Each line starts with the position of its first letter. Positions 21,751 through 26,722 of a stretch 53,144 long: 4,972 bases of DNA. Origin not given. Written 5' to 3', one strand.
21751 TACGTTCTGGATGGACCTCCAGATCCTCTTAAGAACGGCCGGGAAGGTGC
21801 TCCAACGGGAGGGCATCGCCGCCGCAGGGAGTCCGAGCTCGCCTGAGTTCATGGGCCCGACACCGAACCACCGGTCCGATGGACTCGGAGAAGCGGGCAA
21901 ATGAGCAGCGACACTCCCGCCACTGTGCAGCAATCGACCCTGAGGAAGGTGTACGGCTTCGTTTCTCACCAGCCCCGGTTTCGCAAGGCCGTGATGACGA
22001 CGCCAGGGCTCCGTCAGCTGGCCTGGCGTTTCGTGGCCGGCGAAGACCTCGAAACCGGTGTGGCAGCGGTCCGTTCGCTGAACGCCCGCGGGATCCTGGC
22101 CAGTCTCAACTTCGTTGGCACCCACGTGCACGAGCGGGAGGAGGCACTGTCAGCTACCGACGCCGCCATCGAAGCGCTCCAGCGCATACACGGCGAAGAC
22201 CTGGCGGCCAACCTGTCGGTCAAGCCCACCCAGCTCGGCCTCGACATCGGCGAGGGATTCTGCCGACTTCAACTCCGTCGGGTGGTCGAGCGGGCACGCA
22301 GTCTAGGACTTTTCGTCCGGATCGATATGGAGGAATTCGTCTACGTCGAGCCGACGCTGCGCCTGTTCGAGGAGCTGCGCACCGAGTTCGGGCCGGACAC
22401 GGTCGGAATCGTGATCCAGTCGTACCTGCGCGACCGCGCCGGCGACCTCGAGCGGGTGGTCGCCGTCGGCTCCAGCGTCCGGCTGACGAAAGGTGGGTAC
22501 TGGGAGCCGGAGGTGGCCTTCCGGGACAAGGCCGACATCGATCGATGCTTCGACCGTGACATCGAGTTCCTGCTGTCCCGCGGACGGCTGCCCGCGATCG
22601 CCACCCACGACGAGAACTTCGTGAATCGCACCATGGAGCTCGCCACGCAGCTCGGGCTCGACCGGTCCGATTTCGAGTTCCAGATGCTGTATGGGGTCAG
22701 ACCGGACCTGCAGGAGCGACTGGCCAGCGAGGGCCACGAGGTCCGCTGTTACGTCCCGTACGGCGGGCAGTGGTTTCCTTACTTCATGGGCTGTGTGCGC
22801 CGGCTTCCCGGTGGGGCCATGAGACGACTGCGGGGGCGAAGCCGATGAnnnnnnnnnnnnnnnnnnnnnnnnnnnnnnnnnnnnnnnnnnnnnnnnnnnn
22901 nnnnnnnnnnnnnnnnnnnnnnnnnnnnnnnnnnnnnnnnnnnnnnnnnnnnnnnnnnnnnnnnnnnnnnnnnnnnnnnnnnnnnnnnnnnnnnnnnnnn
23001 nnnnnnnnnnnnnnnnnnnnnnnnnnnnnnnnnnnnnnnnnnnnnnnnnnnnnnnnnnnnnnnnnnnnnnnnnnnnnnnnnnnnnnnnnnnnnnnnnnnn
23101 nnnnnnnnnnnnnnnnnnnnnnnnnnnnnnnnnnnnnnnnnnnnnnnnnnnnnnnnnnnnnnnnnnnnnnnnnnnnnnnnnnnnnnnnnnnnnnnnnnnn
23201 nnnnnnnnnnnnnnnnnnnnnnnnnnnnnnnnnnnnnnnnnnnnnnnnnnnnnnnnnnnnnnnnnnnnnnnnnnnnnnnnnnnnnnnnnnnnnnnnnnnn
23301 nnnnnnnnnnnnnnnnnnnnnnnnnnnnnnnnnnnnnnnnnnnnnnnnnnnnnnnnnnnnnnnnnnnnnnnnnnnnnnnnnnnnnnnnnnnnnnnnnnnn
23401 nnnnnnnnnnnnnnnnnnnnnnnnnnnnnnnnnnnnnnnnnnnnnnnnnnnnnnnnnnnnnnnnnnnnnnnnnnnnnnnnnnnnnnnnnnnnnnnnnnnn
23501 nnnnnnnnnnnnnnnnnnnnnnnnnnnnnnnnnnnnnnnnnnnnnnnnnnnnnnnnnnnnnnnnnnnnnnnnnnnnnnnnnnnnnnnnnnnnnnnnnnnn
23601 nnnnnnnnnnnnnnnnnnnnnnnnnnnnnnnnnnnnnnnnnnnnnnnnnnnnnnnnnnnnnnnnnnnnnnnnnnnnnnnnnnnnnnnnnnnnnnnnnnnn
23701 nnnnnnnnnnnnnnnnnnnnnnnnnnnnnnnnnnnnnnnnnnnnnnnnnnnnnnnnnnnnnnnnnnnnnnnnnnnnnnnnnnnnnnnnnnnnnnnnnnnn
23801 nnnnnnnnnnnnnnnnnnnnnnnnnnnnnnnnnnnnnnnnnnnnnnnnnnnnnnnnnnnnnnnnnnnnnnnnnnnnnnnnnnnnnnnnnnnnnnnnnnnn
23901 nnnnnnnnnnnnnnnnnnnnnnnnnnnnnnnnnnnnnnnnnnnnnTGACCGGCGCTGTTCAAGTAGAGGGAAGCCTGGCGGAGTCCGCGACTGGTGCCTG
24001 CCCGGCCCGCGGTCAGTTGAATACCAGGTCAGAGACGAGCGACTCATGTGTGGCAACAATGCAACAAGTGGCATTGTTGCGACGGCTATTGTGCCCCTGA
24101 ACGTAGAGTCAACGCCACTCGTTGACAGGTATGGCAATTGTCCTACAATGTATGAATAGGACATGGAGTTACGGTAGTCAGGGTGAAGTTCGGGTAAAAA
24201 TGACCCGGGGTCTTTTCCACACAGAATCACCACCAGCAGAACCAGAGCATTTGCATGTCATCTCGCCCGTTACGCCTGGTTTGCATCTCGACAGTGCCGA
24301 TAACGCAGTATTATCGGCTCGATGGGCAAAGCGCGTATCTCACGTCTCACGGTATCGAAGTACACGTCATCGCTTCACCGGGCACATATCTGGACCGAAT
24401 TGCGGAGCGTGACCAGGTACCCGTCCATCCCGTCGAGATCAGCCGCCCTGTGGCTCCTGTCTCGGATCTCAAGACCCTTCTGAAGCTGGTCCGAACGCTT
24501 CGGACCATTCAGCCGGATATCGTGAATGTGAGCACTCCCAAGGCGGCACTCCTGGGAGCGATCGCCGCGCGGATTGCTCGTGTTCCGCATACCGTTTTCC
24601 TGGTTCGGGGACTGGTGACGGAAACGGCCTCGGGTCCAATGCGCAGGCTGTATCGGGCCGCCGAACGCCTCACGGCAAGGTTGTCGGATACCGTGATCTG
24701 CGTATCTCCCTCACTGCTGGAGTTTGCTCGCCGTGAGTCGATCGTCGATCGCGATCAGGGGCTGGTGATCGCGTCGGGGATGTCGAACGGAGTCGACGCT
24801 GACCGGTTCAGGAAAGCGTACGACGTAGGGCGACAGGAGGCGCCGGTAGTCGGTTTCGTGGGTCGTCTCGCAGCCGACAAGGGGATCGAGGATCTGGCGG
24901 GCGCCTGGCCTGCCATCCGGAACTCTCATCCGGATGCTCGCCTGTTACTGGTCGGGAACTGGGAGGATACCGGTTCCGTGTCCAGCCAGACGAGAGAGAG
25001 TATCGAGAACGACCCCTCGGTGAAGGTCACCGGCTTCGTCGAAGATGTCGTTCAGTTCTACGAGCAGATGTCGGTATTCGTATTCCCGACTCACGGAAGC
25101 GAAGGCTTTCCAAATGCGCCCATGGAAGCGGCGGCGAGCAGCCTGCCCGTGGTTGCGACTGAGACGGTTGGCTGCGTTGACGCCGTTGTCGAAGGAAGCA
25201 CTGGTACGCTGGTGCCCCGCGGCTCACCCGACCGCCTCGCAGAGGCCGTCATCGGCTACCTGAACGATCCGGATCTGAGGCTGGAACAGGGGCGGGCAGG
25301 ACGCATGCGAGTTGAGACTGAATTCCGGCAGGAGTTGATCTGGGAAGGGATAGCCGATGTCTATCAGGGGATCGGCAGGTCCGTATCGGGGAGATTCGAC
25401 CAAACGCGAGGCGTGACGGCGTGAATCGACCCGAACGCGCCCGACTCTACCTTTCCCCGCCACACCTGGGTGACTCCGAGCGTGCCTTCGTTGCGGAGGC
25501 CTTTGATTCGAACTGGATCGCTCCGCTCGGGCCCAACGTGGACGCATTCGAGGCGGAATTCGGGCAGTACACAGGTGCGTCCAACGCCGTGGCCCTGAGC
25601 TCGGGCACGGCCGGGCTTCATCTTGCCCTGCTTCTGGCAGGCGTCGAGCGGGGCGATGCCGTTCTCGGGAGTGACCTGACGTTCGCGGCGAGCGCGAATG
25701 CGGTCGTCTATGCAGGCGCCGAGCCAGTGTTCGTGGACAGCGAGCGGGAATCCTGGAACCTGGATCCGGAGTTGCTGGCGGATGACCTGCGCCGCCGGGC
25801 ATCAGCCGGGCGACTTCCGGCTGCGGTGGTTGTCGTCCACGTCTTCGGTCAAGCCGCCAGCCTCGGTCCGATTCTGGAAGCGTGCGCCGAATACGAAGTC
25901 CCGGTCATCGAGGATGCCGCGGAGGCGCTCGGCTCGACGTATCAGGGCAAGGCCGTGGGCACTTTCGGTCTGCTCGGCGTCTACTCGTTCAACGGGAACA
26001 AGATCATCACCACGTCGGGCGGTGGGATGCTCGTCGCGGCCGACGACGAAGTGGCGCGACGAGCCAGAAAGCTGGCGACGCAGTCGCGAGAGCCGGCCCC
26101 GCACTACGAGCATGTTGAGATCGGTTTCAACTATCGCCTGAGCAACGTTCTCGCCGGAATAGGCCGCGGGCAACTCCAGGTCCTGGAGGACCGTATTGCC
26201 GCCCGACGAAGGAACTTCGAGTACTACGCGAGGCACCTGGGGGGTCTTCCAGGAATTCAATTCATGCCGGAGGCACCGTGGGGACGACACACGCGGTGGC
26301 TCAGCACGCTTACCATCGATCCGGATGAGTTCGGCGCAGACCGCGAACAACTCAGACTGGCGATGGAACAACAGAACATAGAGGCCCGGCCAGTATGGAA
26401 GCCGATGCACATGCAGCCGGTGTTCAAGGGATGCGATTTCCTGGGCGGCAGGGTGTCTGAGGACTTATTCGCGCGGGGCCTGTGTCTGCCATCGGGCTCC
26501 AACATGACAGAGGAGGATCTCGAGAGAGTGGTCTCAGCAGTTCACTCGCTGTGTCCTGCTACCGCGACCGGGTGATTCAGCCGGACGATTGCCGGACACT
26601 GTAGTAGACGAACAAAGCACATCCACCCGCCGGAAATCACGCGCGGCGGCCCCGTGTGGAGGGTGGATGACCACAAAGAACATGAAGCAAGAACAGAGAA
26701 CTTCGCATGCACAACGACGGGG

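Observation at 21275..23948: Initiating phosphoglycosyl transferase, proline dehydrogenase and FemAB-like transferase chained by ATGA overlaps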

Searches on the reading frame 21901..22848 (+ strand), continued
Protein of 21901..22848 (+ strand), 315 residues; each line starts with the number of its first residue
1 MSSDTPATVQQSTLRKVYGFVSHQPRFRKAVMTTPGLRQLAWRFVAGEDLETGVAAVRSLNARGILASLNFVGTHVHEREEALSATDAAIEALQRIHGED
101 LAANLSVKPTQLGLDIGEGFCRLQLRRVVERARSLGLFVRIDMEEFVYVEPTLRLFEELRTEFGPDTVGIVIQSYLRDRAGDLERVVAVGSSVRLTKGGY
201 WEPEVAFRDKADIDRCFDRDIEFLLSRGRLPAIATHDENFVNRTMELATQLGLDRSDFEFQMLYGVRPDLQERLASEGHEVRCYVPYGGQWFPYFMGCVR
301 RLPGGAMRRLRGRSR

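Call 44: fold_search(model_id=the predicted structure, library=pdb)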
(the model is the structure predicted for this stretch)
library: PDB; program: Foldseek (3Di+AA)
matches with E <= 10: 1771; with E <= 0.001: 194
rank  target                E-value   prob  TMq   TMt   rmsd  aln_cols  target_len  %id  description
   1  4h6r_A                1.3e-25  1.00  0.79  0.91   1.7       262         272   36  Structure of reduced Deinococcus radiodurans proline dehydrogenase (released 2012-11-28)
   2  4h6r_C                2.3e-25  1.00  0.77  0.87   2.3       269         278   35  Structure of reduced Deinococcus radiodurans proline dehydrogenase (released 2012-11-28)
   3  4h6q_A                4.1e-25  1.00  0.79  0.89   1.9       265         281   36  Structure of oxidized Deinococcus radiodurans proline dehydrogenase complexed with L-tetrahydrofuroic acid (released 2012-11-28)
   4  2ekg_B                4.1e-25  1.00  0.84  0.88   3.5       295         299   38  Structure of Thermus thermophilus Proline Dehydrogenase inactivated by N-propargylglycine (released 2008-04-01)
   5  2ekg_A                4.3e-25  1.00  0.81  0.88   2.4       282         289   40  Structure of Thermus thermophilus Proline Dehydrogenase inactivated by N-propargylglycine (released 2008-04-01)
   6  2g37_A                1.1e-24  1.00  0.84  0.90   2.3       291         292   40  Structure of Thermus thermophilus L-proline dehydrogenase (released 2007-02-27)
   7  2g37_B                1.9e-24  1.00  0.83  0.87   2.0       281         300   40  Structure of Thermus thermophilus L-proline dehydrogenase (released 2007-02-27)
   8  5m42                  4.6e-22  1.00  0.73  0.94   1.6       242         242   42  Structure of Thermus thermophilus L-proline dehydrogenase lacking alpha helices A, B and C (released 2017-03-15)
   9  4nme_B                4.0e-20  1.00  0.77  0.26   4.1       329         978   26  Crystal structure of proline utilization A (PutA) from Geobacter sulfurreducens PCA inactivated by N-propargylglycine (released 2014-02-19)
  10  4nmd_A                1.4e-19  1.00  0.77  0.26   7.4       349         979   26  Crystal structure of proline utilization A (PutA) from Geobacter sulfurreducens PCA reduced with dithionite (released 2014-02-19)
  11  4nmf_B                1.8e-19  1.00  0.77  0.26   4.0       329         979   26  Crystal structure of proline utilization A (PutA) from Geobacter sulfurreducens PCA inactivated by N-propargylglycine  (released 2014-02-19)
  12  4nmf_A                1.8e-19  1.00  0.78  0.27   4.5       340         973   26  Crystal structure of proline utilization A (PutA) from Geobacter sulfurreducens PCA inactivated by N-propargylglycine  (released 2014-02-19)
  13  4nma_A                1.8e-19  1.00  0.78  0.26   7.2       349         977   26  Crystal structure of proline utilization A (PutA) from Geobacter sulfurreducens PCA in complex with L-tetrahydro-2-fur (released 2014-02-19)
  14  4nme_A                1.9e-19  1.00  0.77  0.26   4.0       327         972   27  Crystal structure of proline utilization A (PutA) from Geobacter sulfurreducens PCA inactivated by N-propargylglycine (released 2014-02-19)
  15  7na0_B                2.4e-19  1.00  0.76  0.26   4.1       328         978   27  Structure of Geobacter sulfurreducens proline utilization A (PutA) variant A206W (released 2021-09-22)
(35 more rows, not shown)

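Call 48: list_cluster_members(proteins=[P0002, P0023, P0027, P0029, P0032, P0041, P0058, P0067, P0076, P0106])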
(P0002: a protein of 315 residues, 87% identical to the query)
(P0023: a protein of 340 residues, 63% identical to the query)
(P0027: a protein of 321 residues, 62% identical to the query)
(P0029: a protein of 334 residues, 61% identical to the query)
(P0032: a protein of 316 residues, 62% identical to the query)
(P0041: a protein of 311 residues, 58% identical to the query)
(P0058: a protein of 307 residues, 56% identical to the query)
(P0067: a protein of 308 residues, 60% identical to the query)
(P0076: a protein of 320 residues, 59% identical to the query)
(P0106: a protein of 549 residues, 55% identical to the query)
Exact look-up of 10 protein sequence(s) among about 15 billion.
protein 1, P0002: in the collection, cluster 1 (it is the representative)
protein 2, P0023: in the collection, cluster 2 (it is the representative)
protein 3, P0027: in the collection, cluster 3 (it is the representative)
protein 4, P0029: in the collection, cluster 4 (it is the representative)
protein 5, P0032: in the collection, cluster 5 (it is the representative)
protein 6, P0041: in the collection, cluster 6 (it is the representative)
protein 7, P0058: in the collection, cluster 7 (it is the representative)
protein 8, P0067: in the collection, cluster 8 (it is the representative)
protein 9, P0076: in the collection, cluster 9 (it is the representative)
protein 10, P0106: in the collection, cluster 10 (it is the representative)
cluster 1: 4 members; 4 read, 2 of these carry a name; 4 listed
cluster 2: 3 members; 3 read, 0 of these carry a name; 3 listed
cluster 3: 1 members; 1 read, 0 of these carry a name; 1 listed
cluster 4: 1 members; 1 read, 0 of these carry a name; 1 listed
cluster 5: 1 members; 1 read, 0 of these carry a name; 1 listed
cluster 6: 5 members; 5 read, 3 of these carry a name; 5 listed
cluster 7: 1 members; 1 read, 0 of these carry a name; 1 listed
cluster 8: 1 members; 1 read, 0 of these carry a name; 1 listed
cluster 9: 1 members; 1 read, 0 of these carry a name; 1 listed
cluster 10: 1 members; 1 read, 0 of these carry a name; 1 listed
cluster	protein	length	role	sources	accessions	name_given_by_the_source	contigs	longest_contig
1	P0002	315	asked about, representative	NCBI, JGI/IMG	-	proline dehydrogenase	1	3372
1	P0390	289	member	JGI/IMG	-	proline dehydrogenase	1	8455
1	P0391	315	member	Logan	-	-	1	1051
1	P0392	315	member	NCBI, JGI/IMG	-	-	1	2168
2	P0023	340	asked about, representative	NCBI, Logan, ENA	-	-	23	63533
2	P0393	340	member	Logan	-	-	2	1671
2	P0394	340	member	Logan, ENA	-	-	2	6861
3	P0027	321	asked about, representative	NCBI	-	-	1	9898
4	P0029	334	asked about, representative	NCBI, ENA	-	-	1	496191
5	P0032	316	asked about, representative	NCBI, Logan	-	-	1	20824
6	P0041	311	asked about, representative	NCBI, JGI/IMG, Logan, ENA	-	-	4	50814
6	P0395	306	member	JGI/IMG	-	proline dehydrogenase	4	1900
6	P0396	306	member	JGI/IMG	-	proline dehydrogenase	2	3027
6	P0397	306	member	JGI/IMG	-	proline dehydrogenase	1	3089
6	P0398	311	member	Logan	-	-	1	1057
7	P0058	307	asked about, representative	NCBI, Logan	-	-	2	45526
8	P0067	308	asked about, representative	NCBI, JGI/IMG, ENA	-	-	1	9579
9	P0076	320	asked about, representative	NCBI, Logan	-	-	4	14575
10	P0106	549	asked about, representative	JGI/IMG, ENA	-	-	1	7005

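Call 49: find_encoding_contigs(protein=window:21901-22848:+, flank=3000, max_places=3)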
Protein window:21901-22848:+ (315 aa): no gene with exactly this product is on record in the collection.

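Call 50: find_encoding_contigs(protein=P0009, flank=10000, max_places=1)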
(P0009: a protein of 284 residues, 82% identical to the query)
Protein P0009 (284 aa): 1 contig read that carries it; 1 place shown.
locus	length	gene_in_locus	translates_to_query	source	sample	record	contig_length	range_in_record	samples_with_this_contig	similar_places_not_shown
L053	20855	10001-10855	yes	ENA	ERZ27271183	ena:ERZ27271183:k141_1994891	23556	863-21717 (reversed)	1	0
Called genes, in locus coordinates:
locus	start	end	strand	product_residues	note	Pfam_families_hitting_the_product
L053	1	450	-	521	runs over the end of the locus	PF01943:Polysacc_synt (weak)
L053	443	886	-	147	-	-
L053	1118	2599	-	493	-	-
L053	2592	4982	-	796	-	PF13807:GNVR, PF10609:ParA, PF13614:AAA_31 (weak), PF01656:CbiA (weak)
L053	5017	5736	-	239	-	PF02563:Poly_export, PF22461:SLBB_2 (faint), PF10531:SLBB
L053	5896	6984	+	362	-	PF13579:Glyco_trans_4_4 (weak), PF13439:Glyco_transf_4, PF00534:Glycos_transf_1, PF13692:Glyco_trans_1_4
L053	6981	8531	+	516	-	-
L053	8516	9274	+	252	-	PF13238:AAA_18 (weak), PF13671:AAA_33 (weak), PF13207:AAA_17 (faint)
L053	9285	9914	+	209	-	PF02397:Bac_transf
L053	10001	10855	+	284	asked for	PF01619:Pro_dh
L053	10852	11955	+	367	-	PF02388:FemAB, PF13480:Acetyltransf_6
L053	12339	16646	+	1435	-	PF06977:SdiA-regulated (faint), PF08450:SGL (faint), PF00801:PKD, PF18911:PKD_4, PF05048:NosD, PF13229:Beta_helix, PF00801:PKD, PF18911:PKD_4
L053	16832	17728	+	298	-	-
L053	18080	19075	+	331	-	PF13439:Glyco_transf_4, PF13477:Glyco_trans_4_2, PF13579:Glyco_trans_4_4, PF20706:GT4-conflict, PF00534:Glycos_transf_1, PF13692:Glyco_trans_1_4, PF13524:Glyco_trans_1_2 (weak)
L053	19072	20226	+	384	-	PF00155:Aminotran_1_2, PF01041:DegT_DnrJ_EryC1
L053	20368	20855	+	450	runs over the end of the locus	?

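Call 51: find_encoding_contigs(protein=P0029, flank=10000, max_places=1)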
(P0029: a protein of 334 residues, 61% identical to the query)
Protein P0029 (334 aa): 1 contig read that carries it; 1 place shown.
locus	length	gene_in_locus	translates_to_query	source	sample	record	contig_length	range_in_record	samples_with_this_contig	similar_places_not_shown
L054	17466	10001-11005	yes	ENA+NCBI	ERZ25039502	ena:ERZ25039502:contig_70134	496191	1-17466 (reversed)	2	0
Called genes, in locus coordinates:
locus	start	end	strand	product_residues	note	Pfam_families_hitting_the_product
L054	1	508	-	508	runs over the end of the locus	PF03976:PPK2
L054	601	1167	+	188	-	PF00171:Aldedh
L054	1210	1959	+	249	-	PF02771:Acyl-CoA_dh_N, PF02770:Acyl-CoA_dh_M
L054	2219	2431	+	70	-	PF00441:Acyl-CoA_dh_1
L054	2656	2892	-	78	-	-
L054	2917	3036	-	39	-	-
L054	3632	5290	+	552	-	-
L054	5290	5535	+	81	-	-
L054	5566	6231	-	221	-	PF01476:LysM (weak)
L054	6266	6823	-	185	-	-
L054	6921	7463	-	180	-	PF04892:VanZ-LLP1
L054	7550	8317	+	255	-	PF02397:Bac_transf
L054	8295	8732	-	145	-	PF13302:Acetyltransf_3, PF00583:Acetyltransf_1, PF13508:Acetyltransf_7, PF08445:FR47 (weak)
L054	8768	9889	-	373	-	PF02388:FemAB (faint), PF13480:Acetyltransf_6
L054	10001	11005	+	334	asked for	PF01619:Pro_dh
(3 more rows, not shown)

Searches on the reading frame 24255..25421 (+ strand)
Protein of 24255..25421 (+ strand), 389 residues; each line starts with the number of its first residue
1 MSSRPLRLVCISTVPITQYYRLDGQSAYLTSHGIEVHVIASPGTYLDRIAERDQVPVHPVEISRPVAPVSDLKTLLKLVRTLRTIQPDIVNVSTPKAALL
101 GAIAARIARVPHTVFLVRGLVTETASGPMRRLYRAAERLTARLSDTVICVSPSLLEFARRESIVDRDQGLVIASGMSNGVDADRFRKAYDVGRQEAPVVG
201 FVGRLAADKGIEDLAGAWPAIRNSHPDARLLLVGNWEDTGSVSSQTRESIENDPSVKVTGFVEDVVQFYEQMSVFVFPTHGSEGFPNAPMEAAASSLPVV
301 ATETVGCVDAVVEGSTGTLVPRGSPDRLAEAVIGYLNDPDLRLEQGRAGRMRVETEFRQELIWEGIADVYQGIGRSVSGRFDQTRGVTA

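Call 3: search_protein_families(library=pfam, proteins=[window:24255-25421:+], max_evalue=0.01)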
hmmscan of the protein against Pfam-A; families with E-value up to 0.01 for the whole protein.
window:24255-25421:+ (389 aa): 7 families
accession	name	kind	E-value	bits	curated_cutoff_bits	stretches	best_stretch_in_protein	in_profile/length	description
PF13692.12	Glyco_trans_1_4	-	6.1e-34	117.7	27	1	197-338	2-142/142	Glycosyl transferases group 1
PF00534.26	Glycos_transf_1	-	6.3e-30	104.4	26.4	1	194-350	13-170/172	Glycosyl transferases group 1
PF13579.12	Glyco_trans_4_4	-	2.1e-20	74.1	29.7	1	26-173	11-156/158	Glycosyl transferase 4-like domain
PF13439.12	Glyco_transf_4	-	1.8e-17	64.3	28.5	1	27-182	13-168/170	Glycosyltransferase Family 4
PF13477.12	Glyco_trans_4_2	-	3.4e-15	56.9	23.4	1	26-151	17-139/139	Glycosyl transferase 4-like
PF20706.3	GT4-conflict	-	1.3e-08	34.7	26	1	135-365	138-380/385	Family 4 Glycosyltransferase in conflict systems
PF13524.12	Glyco_trans_1_2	-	1.8e-05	25.2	25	1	224-357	12-133/144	Glycosyl transferase-like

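Call 4: search_protein_families(library=ncbifam, proteins=[window:24255-25421:+], max_evalue=0.01)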
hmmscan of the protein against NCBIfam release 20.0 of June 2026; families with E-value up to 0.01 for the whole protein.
window:24255-25421:+ (389 aa): 31 families (the best 25 are shown)
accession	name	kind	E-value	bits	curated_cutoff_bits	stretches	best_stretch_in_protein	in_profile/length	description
TIGR03088.1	stp2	hypoth_equivalog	3.5e-37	128.3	409.05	1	68-371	63-371/374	TIGR03088 family PEP-CTERM/XrtA system glycosyltransferase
NF041876.1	EPS_EpsE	equivalog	1.4e-24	87.1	400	1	94-360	122-383/389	exopolysaccharide biosynthesis GT4 family glycosyltransferase EpsE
TIGR04063.1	stp3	hypoth_equivalog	8.3e-24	84.2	442.05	1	77-372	83-390/397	TIGR04063 family PEP-CTERM/XrtA system glycosyltransferase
TIGR02149.1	glgA_Coryne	subfamily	7e-20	71.5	302.4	1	87-372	84-389/391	glycogen synthase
TIGR03087.1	stp1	hypoth_equivalog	6.8e-19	68.3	316.65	1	134-360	163-384/397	TIGR03087 family PEP-CTERM/XrtA system glycosyltransferase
TIGR03999.1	thiol_BshA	equivalog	1.3e-16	60.5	273.7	1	29-371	25-371/375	N-acetyl-alpha-D-glucosaminyl L-malate synthase BshA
TIGR04157.1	glyco_rSAM_CFB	subfamily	1e-14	54.4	400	1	136-360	162-396/406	TIGR04157 family glycosyltransferase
NF047684.1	TeichurnBiosyTuaC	equivalog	2.7e-14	52.9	550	1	144-361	165-377/391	teichuronic acid biosynthesis protein TuaC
NF038011.1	PelF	equivalog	5.9e-14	52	100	1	138-370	252-489/489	GT4 family glycosyltransferase PelF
NF011726.0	PRK15179.1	equivalog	9.4e-14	50.6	733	1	76-332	390-653/694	Vi polysaccharide biosynthesis protein TviE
TIGR03449.1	mycothiol_MshA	equivalog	2.1e-12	46.6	462.5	1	194-370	218-400/406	D-inositol-3-phosphate glycosyltransferase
NF038295.1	EPS_HpsP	equivalog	4.3e-12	45.7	550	1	137-373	148-387/388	hormogonium polysaccharide biosynthesis glycosyltransferase HpsP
NF038229.1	Glyco4_Geo_Pelo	equivalog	1.3e-11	44.1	400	1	77-372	46-335/338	GPMC system family 4 glycosyltransferase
TIGR04047.1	MSMEG_0565_glyc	hypoth_equivalog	3.2e-11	42.9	259.85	1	141-341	136-344/373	MSMEG_0565 family glycosyltransferase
NF053787.1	GlcN_PG_synth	equivalog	1.7e-09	37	480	1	77-372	73-358/361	N-acetylglucosaminyl phosphatidylglycerol synthase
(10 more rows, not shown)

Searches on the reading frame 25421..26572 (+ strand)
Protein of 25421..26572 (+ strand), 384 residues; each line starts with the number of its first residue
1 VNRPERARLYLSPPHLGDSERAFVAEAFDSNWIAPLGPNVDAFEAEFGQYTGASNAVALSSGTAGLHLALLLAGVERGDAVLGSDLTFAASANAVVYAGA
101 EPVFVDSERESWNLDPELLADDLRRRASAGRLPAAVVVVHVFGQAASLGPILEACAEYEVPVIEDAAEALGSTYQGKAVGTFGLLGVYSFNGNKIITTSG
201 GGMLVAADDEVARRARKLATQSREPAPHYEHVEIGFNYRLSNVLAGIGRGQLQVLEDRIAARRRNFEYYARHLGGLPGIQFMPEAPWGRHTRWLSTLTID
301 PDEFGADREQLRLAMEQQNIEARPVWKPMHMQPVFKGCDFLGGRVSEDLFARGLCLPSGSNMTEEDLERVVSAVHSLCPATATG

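Call 3: search_protein_families(library=pfam, proteins=[window:25421-26572:+], max_evalue=0.01)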
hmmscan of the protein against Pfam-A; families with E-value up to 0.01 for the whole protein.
window:25421-26572:+ (384 aa): 3 families
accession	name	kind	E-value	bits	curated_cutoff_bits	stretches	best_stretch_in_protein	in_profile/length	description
PF01041.23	DegT_DnrJ_EryC1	-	8e-98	328.4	19.8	1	17-374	4-359/360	DegT/DnrJ/EryC1/StrS aminotransferase family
PF00155.27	Aminotran_1_2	-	1.1e-07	31.9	19.7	1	41-131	45-145/361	Aminotransferase class I and II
PF01212.27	Beta_elim_lyase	-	0.0016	18.2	27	1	38-169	32-172/288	Beta-eliminating lyase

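Call 4: search_protein_families(library=ncbifam, proteins=[window:25421-26572:+], max_evalue=0.01)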
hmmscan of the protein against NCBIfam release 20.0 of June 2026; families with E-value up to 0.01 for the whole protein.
window:25421-26572:+ (384 aa): 8 families
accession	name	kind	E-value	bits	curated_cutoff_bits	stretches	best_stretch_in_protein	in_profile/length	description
TIGR04181.1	NHT_00031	hypoth_equivalog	4.4e-114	381.1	420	1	10-359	2-359/359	LegC family aminotransferase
TIGR03588.1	PseC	equivalog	5.1e-70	236.3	423.5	1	19-377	12-379/380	UDP-4-amino-4,6-dideoxy-N-acetyl-beta-L-altrosamine transaminase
NF008658.2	PRK11658.1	equivalog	6.2e-57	192.9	631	1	9-377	5-376/379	UDP-4-amino-4-deoxy-L-arabinose aminotransferase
TIGR04427.1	PLP_DesI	equivalog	3.8e-54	184.3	650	1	9-374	21-379/390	dTDP-4-dehydro-6-deoxyglucose aminotransferase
NF008687.0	PRK11706.1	equivalog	1.6e-44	152.2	375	1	13-377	6-373/375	dTDP-4-amino-4,6-dideoxygalactose transaminase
NF011936.0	PRK15407.1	equivalog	5.9e-37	127.4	423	2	22-216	50-245/440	lipopolysaccharide biosynthesis protein RfbH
TIGR02379.1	ECA_wecE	subfamily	1.2e-35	123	434.85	1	12-373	6-370/376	dTDP-4-amino-4,6-dideoxy-D-glucose transaminase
NF006810.0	PRK09331.1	subfamily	0.0011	17.8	301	1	38-180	65-212/397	Sep-tRNA:Cys-tRNA synthetase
